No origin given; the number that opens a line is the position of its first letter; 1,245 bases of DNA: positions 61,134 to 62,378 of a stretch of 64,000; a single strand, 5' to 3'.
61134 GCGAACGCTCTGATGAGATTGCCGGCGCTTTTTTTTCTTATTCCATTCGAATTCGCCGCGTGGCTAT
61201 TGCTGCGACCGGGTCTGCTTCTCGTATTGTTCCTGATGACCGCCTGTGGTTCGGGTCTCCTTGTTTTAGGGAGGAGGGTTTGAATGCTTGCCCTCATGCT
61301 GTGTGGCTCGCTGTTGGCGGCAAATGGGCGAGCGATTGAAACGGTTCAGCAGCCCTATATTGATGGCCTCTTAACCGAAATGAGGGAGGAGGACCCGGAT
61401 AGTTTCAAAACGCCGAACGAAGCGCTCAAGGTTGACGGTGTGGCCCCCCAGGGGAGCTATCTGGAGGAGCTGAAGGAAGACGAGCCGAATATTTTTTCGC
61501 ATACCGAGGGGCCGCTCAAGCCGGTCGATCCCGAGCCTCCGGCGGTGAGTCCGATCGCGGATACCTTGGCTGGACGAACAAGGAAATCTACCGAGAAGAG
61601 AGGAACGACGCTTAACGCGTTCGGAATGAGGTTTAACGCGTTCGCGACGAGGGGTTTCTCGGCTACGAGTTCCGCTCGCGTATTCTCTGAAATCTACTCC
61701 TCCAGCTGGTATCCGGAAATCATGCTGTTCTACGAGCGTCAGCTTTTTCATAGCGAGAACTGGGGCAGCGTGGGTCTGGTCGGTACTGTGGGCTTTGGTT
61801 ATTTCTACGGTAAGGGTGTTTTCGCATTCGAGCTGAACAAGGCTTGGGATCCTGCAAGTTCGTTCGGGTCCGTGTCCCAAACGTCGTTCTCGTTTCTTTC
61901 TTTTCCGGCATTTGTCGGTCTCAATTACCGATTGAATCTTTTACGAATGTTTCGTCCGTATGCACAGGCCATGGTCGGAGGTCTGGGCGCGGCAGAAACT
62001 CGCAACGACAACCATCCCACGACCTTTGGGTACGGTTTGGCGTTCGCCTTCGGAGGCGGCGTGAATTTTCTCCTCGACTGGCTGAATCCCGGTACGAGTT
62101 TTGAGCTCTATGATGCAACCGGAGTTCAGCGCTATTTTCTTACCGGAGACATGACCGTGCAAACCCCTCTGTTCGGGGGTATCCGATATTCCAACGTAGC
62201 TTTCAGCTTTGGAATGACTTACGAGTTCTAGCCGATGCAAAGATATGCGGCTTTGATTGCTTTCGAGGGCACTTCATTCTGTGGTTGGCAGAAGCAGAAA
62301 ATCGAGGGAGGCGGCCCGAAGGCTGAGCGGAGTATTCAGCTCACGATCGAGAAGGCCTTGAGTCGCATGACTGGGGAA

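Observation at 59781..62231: Secreted protein with conserved Cys-containing C-terminal module co-transcribed with a beta-barrel OMP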

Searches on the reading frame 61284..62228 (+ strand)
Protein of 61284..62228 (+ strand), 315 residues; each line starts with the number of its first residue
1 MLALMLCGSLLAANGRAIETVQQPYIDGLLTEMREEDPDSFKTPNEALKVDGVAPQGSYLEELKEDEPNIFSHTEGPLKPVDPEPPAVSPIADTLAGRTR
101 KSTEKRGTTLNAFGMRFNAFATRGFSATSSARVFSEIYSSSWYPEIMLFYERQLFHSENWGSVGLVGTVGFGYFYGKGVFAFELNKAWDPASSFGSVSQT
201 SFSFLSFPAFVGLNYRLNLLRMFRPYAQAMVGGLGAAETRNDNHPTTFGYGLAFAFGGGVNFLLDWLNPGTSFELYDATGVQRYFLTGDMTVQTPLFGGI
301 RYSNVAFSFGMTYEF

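Call 3: search_protein_families(library=ncbifam, proteins=[window:61284-62228:+], max_evalue=1)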
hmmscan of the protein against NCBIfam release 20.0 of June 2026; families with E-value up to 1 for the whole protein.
window:61284-62228:+ (315 aa): 2 families
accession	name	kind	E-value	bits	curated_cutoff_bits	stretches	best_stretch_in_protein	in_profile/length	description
NF053801.1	OM_Bd0486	exception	9.2e-12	44.8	370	1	123-315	171-356/356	Bd0486 family outer membrane beta-barrel protein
NF040596.1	MXAN_2562_fam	subfamily_domain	2.3e-07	30.7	100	1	129-315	21-208/208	MXAN_2562 family outer membrane beta-barrel protein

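Call 4: search_protein_families(library=pfam, proteins=[window:61284-62228:+], max_evalue=1)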
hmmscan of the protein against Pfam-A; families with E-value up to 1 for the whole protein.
window:61284-62228:+ (315 aa): 0 families

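Call 11: find_homologous_proteins(query=window:61284-62228:+, max_evalue=0.001)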
Query window:61284-62228:+ (315 aa): 3 proteins with E <= 0.001 among 3085 candidates.
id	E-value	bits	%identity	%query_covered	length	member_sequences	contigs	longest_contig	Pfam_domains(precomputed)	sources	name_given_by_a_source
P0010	2.0e-210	716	100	100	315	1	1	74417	-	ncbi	-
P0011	5.2e-84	300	47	100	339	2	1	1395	-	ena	-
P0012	4.3e-80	288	49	97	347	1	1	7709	-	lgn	-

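Call 20: search_protein_families(library=ncbifam, proteins=[P0011, P0012], max_evalue=0.1)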
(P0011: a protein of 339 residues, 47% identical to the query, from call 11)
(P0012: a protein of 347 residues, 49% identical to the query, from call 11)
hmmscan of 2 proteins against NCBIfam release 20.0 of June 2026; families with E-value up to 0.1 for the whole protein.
P0011 (339 aa): 3 families
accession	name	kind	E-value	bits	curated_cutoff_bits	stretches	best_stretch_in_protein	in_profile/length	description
NF053801.1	OM_Bd0486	exception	1e-13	51.2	370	1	148-321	172-338/356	Bd0486 family outer membrane beta-barrel protein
NF040596.1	MXAN_2562_fam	subfamily_domain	1.1e-10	41.6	100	1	152-317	20-182/208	MXAN_2562 family outer membrane beta-barrel protein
NF038083.1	CU044_5270_fam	subfamily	0.032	14.1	100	1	31-112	60-140/284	CU044_5270 family protein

P0012 (347 aa): 2 families
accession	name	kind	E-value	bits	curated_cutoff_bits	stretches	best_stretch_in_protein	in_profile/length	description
NF053801.1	OM_Bd0486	exception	9.9e-16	57.8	370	1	132-345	152-354/356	Bd0486 family outer membrane beta-barrel protein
NF040596.1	MXAN_2562_fam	subfamily_domain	4.7e-08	32.9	100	1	157-331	21-189/208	MXAN_2562 family outer membrane beta-barrel protein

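Call 27: find_homologous_proteins(query=A1, max_evalue=0.001)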
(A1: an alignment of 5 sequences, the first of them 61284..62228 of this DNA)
Query A1 (5 sequences) (315 aa, profile of the alignment): 12 proteins with E <= 0.001 among 8000 candidates.
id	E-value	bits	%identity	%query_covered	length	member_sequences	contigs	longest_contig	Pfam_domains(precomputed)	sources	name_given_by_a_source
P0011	1.3e-162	558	47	100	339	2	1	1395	-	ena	-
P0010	2.3e-131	456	100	100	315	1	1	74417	-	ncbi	-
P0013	9.1e-29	119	24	47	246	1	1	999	-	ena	-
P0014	8.1e-28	115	24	57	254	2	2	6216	-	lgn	-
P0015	2.4e-25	107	28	49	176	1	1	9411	-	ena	-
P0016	8.9e-25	105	28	41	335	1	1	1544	-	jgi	jgi:hypothetical protein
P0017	4.5e-24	103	-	-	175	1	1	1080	-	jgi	jgi:hypothetical protein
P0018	1.8e-22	98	64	3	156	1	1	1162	-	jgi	jgi:hypothetical protein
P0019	6.2e-13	66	29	50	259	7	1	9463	-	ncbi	ncbi:MAG: MXAN_2562 family outer membrane beta-barrel protein, partial [Myxococcales bacterium]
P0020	8.5e-11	59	28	51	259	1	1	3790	-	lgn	-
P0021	3.2e-10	58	26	18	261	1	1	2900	-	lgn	-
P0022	3.9e-4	38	36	9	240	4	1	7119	-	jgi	jgi:hypothetical protein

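Call 29: find_encoding_contigs(protein=P0015, flank=5000, max_places=2)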
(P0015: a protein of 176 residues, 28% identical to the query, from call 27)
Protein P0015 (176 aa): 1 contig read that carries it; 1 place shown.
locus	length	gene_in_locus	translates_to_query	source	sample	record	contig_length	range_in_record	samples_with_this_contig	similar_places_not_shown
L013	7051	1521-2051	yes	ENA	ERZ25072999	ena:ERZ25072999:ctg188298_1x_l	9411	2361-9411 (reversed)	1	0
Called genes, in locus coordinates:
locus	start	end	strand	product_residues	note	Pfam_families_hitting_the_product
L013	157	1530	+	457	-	-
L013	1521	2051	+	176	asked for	-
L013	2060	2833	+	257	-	PF01416:PseudoU_synth_1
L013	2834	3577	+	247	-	PF01553:Acyltransferase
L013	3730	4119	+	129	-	PF00572:Ribosomal_L13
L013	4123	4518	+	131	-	PF00380:Ribosomal_S9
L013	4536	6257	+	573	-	PF08486:SpoIID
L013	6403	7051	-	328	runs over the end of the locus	PF00676:E1_dh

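Call 30: find_encoding_contigs(protein=P0019, flank=5000, max_places=2)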
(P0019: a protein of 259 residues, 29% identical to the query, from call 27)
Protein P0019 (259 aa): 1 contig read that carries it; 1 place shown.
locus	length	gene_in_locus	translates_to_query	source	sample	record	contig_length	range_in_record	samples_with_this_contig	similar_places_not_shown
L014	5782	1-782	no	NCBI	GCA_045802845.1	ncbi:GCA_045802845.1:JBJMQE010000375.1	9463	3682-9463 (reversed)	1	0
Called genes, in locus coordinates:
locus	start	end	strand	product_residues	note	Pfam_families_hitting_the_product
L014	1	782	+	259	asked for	?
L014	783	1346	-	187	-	PF01047:MarR (weak), PF13463:HTH_27 (faint), PF12802:MarR_2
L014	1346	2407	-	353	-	PF00348:polyprenyl_synt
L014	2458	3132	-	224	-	PF13349:DUF4097 (weak)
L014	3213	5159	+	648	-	PF00801:PKD, PF18911:PKD_4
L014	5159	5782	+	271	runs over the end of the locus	PF14681:UPRTase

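Call 31: find_encoding_contigs(protein=P0014, flank=5000, max_places=2)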
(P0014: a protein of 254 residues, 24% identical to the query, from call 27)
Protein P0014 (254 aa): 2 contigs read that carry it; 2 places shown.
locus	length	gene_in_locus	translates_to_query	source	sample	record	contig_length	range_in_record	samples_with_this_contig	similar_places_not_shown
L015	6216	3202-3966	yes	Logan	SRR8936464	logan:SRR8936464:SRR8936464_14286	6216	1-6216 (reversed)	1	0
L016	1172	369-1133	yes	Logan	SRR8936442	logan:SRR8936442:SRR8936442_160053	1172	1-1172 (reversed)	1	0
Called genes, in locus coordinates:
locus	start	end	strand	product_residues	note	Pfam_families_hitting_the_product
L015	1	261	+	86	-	?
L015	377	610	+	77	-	-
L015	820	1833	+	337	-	PF02774:Semialdhyde_dhC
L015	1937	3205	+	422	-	-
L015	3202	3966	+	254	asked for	-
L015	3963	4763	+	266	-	PF01416:PseudoU_synth_1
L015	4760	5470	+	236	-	PF01553:Acyltransferase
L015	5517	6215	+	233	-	?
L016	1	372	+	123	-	?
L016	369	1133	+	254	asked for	-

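Call 50: predict_structure(alignment_id=A3)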
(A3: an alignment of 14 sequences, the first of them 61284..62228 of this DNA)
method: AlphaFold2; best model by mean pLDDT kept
length: 315 residues; sequences in the alignment: 14
mean_pLDDT: 75.6   pTM: 0.59
mean pLDDT of the five models: 75.6, 73.7, 73.5, 72.6, 72.2
residues with pLDDT >= 90: 89; 70-90: 110; 50-70: 98; < 50: 18
segments of 3 or more residues with pLDDT < 50: 73-75, 99-104
pLDDT, mean of each block of 10 residues (from residue 1): 69 60 71 75 57 55 74 52 55 52 57 93 56 62 90 91 95 81 54 58 88 93 93 88 82 95 88 85 93 85 86 93
secondary structure, 60 per line:
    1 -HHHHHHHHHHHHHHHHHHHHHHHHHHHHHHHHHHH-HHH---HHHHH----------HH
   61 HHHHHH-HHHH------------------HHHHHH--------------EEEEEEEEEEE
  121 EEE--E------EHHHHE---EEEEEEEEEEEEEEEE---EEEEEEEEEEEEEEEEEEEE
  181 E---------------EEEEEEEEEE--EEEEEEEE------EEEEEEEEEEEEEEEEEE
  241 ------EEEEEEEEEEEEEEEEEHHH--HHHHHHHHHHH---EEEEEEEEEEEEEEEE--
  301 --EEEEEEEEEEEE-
elements in order: H2-36 H44-48 H59-66 H68-71 H90-95 E110-123 H134-137 E142-157 E161-181 E197-206 E209-216 E223-240 E247-263 H269-279 E283-298 E303-314

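Call 67: list_cluster_members(proteins=[P0010, P0001, P0002, P0003])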
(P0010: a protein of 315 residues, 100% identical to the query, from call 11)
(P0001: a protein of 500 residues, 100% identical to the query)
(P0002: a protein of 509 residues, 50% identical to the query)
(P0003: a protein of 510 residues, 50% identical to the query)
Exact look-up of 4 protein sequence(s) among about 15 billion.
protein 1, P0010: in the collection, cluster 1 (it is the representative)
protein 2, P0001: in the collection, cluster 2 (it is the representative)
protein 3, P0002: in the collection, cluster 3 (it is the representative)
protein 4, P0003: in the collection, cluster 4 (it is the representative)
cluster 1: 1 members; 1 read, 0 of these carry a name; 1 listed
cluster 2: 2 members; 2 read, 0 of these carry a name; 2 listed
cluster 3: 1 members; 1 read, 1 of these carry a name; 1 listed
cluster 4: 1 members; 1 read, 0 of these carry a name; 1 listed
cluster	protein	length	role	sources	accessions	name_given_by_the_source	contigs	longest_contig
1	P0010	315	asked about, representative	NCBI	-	-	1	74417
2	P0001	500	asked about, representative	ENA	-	-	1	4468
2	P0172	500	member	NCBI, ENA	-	-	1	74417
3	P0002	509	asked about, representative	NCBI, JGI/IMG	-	hypothetical protein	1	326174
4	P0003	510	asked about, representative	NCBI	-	-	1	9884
